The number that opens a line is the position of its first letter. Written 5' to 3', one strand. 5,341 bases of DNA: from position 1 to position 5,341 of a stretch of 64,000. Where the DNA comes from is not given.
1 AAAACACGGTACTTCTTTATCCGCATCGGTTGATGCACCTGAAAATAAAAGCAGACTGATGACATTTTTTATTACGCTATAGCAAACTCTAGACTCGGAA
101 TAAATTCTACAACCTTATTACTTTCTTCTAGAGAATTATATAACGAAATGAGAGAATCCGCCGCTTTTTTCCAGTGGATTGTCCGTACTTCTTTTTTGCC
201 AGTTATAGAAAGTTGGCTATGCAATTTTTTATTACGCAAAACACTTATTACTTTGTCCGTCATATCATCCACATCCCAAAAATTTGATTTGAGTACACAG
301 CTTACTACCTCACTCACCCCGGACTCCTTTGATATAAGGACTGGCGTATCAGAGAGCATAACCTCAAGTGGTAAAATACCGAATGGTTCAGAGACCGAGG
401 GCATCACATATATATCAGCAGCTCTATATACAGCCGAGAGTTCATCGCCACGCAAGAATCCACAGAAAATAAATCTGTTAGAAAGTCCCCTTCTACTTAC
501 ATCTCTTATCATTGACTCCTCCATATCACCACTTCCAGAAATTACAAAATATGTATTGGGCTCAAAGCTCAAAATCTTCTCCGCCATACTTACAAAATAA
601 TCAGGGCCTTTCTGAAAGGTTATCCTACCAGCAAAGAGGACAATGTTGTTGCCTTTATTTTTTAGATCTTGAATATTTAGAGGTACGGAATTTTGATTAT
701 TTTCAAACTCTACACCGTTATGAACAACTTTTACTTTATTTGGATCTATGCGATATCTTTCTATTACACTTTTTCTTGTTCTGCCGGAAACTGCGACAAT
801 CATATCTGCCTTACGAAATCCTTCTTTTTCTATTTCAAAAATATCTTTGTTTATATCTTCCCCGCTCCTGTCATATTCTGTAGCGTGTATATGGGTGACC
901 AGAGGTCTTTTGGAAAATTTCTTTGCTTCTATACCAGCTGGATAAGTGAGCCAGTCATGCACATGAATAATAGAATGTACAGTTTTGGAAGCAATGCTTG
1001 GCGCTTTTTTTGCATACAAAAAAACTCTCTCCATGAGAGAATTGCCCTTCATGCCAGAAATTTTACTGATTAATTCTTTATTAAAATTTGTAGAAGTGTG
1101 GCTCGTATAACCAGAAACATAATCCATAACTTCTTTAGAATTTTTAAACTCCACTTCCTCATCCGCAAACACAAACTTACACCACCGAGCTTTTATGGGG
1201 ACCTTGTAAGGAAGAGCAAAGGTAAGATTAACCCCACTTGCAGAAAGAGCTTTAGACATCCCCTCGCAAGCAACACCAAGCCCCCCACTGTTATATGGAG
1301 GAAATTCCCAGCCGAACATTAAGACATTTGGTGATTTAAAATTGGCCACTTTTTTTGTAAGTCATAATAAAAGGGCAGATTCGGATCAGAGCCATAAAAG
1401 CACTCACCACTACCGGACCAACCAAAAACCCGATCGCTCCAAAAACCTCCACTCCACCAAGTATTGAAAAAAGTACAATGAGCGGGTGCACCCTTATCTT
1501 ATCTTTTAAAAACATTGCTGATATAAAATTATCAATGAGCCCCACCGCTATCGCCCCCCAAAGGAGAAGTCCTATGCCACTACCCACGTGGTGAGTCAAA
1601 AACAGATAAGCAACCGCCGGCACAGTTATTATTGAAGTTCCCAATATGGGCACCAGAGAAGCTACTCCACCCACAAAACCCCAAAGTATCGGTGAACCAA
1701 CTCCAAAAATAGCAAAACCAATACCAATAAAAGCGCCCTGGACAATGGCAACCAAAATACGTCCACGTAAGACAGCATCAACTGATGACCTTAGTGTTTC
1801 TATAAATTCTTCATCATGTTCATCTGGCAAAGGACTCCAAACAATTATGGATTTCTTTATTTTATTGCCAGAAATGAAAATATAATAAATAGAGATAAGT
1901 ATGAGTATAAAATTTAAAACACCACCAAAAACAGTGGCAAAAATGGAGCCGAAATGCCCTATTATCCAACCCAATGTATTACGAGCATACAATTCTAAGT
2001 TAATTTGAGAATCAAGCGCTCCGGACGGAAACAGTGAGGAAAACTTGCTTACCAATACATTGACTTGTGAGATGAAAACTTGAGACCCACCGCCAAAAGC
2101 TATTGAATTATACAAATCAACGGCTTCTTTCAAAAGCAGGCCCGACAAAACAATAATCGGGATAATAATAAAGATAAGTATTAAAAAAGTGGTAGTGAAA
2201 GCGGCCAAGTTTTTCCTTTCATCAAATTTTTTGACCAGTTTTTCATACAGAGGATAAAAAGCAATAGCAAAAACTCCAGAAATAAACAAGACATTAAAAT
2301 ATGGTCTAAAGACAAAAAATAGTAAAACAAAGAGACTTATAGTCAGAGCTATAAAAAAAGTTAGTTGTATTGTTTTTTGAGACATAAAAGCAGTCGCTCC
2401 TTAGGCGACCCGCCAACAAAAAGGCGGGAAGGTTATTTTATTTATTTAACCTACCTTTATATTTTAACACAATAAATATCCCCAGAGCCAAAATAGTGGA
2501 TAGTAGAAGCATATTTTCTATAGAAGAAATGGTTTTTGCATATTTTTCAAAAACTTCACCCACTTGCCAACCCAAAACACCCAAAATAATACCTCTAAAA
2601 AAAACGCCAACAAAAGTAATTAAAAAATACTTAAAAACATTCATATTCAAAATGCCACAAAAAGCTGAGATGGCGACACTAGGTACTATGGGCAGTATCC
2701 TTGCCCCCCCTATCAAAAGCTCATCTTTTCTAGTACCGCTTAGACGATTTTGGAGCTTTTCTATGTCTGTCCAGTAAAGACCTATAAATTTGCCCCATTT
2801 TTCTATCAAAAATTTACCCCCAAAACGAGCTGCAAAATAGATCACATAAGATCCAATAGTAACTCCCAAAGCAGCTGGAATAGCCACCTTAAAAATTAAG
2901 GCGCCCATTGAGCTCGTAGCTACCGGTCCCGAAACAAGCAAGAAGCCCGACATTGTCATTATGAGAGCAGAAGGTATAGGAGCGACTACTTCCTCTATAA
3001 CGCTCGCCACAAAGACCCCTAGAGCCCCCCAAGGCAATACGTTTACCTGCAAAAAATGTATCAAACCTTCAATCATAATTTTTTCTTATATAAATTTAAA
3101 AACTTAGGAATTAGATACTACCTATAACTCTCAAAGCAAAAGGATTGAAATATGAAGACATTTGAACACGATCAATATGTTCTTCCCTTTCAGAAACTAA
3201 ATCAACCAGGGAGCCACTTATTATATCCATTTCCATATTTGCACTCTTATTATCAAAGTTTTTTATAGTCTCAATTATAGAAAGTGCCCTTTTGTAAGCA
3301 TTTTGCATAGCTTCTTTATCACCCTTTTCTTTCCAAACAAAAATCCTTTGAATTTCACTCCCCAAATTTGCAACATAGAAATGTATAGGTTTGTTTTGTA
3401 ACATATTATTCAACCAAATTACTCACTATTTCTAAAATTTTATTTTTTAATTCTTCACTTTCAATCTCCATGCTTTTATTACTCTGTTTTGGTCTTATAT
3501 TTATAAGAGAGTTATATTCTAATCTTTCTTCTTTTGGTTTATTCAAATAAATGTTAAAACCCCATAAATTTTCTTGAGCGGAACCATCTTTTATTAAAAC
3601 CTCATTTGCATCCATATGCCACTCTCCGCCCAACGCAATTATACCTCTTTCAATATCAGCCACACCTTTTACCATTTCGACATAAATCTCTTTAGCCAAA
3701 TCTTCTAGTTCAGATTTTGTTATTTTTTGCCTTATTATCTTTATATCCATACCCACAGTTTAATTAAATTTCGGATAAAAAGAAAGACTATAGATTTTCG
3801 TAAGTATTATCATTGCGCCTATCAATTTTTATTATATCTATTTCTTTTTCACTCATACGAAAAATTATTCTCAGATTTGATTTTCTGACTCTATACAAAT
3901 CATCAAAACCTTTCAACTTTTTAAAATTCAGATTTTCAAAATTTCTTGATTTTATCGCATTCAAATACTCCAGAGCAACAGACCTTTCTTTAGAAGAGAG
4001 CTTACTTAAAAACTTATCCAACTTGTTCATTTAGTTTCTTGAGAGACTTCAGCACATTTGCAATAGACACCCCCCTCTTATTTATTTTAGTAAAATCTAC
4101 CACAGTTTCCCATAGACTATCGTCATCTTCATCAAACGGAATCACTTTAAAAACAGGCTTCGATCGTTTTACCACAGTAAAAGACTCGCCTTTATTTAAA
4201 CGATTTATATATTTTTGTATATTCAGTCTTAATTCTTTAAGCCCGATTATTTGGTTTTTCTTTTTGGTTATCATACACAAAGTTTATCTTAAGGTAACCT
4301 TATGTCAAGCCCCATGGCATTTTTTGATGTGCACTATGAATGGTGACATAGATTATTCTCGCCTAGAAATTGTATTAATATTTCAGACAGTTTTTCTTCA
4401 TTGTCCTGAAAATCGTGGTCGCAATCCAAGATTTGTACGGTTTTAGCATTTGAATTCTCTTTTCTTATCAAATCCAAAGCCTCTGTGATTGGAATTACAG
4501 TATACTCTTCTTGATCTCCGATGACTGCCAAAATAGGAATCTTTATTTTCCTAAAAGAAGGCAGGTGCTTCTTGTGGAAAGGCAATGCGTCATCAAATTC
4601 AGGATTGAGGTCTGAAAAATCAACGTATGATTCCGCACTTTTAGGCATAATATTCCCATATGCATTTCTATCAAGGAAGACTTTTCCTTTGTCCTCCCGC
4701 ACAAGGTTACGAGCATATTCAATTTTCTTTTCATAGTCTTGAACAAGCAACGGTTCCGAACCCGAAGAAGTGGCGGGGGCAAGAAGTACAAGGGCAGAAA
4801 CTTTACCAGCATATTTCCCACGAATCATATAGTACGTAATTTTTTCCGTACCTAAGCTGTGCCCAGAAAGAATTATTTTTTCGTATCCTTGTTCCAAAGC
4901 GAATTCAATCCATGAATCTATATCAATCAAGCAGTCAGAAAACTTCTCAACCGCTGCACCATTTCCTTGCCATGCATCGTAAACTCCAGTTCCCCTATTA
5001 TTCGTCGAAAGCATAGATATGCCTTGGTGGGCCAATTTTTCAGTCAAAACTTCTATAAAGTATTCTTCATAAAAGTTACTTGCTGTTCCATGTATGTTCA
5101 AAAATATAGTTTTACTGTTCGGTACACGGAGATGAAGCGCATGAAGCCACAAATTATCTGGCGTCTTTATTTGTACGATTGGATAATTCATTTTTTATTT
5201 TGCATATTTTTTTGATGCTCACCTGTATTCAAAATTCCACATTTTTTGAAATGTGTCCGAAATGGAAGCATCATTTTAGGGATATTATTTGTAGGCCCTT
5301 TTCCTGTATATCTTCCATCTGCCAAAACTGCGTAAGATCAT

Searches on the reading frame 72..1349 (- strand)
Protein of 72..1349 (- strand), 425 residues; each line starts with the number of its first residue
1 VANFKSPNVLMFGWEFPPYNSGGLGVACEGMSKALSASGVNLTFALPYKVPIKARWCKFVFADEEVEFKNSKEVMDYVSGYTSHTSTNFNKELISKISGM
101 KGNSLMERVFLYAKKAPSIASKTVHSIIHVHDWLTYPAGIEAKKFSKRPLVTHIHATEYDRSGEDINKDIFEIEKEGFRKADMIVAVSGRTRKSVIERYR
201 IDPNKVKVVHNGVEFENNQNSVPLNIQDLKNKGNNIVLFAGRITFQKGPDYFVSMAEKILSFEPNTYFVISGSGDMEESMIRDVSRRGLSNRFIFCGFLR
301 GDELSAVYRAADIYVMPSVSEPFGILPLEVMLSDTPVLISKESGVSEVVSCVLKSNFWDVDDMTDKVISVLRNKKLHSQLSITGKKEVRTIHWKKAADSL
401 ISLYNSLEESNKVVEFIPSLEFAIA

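Call 52: search_protein_families(library=pfam, proteins=[window:72-1349:-], max_evalue=0.001)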
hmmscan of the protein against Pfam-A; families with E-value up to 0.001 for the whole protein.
window:72-1349:- (425 aa): 6 families
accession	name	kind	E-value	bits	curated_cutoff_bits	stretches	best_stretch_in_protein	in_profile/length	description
PF00534.26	Glycos_transf_1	-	4.4e-29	101.7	26.4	1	229-386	10-171/172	Glycosyl transferases group 1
PF13692.12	Glyco_trans_1_4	-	2.6e-22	80.1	27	1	235-373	2-142/142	Glycosyl transferases group 1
PF13439.12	Glyco_transf_4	-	4.7e-18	66.2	28.5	1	107-215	55-168/170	Glycosyltransferase Family 4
PF08323.17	Glyco_transf_5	-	4e-15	56.6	22.7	1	8-180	1-209/239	Starch synthase catalytic domain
PF20706.3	GT4-conflict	-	9.4e-15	54.9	26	1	130-356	87-327/385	Family 4 Glycosyltransferase in conflict systems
PF13579.12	Glyco_trans_4_4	-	1.1e-09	39.3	29.7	1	126-212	73-158/158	Glycosyl transferase 4-like domain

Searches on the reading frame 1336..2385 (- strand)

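Call 52: search_protein_families(library=pfam, proteins=[window:1336-2385:-], max_evalue=0.001)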
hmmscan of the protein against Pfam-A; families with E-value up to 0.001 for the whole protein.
window:1336-2385:- (349 aa): 1 family
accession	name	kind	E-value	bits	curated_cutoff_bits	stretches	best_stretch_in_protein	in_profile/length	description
PF01594.21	AI-2E_transport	-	4.4e-49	167.9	34.3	1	11-335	5-324/327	AI-2E family transporter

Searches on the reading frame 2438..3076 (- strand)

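Call 52: search_protein_families(library=pfam, proteins=[window:2438-3076:-], max_evalue=0.001)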
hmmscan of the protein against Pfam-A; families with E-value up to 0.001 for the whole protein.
window:2438-3076:- (212 aa): 1 family
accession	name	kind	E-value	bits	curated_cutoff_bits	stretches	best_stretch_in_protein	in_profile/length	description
PF09335.16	VTT_dom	-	2.4e-11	44.6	33.9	1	34-170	1-122/123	VTT domain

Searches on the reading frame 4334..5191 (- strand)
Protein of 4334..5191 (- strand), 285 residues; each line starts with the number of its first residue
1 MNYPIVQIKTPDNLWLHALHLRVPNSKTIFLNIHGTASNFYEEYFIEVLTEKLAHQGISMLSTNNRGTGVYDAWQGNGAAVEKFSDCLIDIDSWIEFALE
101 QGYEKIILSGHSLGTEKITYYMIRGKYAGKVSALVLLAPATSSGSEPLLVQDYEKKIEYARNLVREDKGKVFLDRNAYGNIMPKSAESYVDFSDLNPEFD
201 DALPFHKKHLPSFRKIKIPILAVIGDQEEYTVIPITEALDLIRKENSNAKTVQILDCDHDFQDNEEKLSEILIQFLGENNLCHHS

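Call 52: search_protein_families(library=pfam, proteins=[window:4334-5191:-], max_evalue=0.001)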
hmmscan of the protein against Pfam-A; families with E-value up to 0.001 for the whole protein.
window:4334-5191:- (285 aa): 4 families
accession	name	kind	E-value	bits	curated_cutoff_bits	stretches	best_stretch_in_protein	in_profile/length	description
PF12146.15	Hydrolase_4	-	3.8e-13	49.7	27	1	46-145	20-115/239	Serine aminopeptidase, S33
PF00561.26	Abhydrolase_1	-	2.3e-10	41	25.8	1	29-166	2-137/245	alpha/beta hydrolase fold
PF08538.16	DUF1749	-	6.3e-08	32.5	24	1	91-250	87-260/299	Protein of unknown function (DUF1749)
PF12697.13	Abhydrolase_6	-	2.6e-05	25.4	26.3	1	33-266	4-212/217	Alpha/beta hydrolase family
